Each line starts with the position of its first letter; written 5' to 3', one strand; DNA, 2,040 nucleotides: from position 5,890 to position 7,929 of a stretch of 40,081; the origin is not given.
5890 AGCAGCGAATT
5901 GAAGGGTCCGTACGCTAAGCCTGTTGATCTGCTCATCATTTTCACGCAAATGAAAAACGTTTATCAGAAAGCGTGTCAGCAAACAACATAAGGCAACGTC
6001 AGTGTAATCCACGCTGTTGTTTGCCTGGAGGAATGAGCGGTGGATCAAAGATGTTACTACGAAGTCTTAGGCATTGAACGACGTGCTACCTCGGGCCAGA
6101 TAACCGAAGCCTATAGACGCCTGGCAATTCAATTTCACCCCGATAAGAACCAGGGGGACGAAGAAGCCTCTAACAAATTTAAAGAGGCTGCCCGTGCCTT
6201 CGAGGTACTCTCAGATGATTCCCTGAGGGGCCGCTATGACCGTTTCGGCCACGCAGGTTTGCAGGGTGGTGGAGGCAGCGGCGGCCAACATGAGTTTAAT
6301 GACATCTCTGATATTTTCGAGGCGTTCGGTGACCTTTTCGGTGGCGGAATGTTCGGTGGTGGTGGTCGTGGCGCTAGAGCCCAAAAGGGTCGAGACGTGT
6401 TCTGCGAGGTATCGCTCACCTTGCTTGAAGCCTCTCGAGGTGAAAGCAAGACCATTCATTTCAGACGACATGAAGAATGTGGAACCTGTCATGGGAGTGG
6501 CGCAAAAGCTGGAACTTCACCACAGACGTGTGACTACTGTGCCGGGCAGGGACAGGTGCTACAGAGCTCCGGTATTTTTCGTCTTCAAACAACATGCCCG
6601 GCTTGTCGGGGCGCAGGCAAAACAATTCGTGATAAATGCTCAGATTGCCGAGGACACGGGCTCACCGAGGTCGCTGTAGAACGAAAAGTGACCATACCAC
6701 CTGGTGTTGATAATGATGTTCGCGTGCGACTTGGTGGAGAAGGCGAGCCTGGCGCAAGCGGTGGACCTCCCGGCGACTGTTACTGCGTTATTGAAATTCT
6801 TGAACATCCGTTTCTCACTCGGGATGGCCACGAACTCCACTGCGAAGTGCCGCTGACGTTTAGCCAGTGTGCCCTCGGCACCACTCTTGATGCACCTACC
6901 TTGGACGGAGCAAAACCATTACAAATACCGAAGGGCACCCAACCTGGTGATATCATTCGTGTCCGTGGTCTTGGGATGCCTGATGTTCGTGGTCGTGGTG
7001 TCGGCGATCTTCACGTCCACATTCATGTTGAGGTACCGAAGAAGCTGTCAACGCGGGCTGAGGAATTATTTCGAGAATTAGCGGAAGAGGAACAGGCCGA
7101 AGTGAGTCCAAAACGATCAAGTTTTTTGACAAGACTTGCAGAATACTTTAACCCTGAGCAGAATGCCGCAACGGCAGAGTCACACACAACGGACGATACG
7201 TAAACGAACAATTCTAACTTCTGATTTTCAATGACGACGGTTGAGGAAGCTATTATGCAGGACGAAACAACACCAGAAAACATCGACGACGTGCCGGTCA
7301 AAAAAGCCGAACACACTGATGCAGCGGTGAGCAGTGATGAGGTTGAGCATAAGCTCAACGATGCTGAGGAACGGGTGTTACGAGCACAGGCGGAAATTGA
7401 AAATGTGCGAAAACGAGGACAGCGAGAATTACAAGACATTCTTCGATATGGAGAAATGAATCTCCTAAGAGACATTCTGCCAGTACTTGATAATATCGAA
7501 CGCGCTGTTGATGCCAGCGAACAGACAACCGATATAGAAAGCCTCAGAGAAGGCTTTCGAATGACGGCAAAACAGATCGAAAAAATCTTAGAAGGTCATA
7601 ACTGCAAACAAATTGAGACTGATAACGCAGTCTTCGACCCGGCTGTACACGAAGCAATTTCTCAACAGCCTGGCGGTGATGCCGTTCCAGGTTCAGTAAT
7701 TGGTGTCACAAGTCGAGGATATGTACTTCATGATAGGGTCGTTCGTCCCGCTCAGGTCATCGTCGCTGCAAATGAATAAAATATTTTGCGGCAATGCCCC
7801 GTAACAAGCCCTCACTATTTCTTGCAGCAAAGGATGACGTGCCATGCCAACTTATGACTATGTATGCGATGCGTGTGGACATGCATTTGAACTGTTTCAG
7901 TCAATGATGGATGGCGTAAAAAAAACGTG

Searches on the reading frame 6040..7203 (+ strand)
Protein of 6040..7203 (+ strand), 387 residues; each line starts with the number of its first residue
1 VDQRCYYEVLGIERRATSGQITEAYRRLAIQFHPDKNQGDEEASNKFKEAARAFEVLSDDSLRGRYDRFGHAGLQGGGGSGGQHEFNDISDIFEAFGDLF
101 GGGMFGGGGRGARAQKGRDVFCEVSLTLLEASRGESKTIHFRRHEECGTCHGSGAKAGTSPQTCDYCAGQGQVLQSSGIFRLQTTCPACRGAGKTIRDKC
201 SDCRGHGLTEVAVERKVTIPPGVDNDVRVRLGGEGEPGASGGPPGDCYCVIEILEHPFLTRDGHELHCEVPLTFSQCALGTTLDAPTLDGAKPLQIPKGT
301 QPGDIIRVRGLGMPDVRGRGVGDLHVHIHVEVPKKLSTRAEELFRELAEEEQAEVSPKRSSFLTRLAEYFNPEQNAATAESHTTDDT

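Call 23: search_protein_families(library=pfam, proteins=[window:6040-7203:+], max_evalue=0.001)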
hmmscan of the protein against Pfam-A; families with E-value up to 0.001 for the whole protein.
window:6040-7203:+ (387 aa): 4 families
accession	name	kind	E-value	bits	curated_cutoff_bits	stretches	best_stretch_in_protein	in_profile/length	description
PF01556.23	DnaJ_C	-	5e-42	144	26.6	1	123-333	4-152/152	DnaJ C terminal domain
PF00226.36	DnaJ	-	1e-22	80.4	27.8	1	6-67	2-63/63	DnaJ domain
PF00684.25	DnaJ_CXXCXGXG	-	2.8e-15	56.8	32.7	1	147-207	1-65/65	DnaJ central domain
PF15777.11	Anti-TRAP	-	0.001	19.5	32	0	181-210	8-43/59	Tryptophan RNA-binding attenuator protein inhibitory protein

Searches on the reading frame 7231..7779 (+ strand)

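Call 23: search_protein_families(library=pfam, proteins=[window:7231-7779:+], max_evalue=0.001)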
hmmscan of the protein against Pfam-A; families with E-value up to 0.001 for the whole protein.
window:7231-7779:+ (182 aa): 1 family
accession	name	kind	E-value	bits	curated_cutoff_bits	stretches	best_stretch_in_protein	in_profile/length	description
PF01025.24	GrpE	-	2.1e-47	161.3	25.8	1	31-179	16-164/165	GrpE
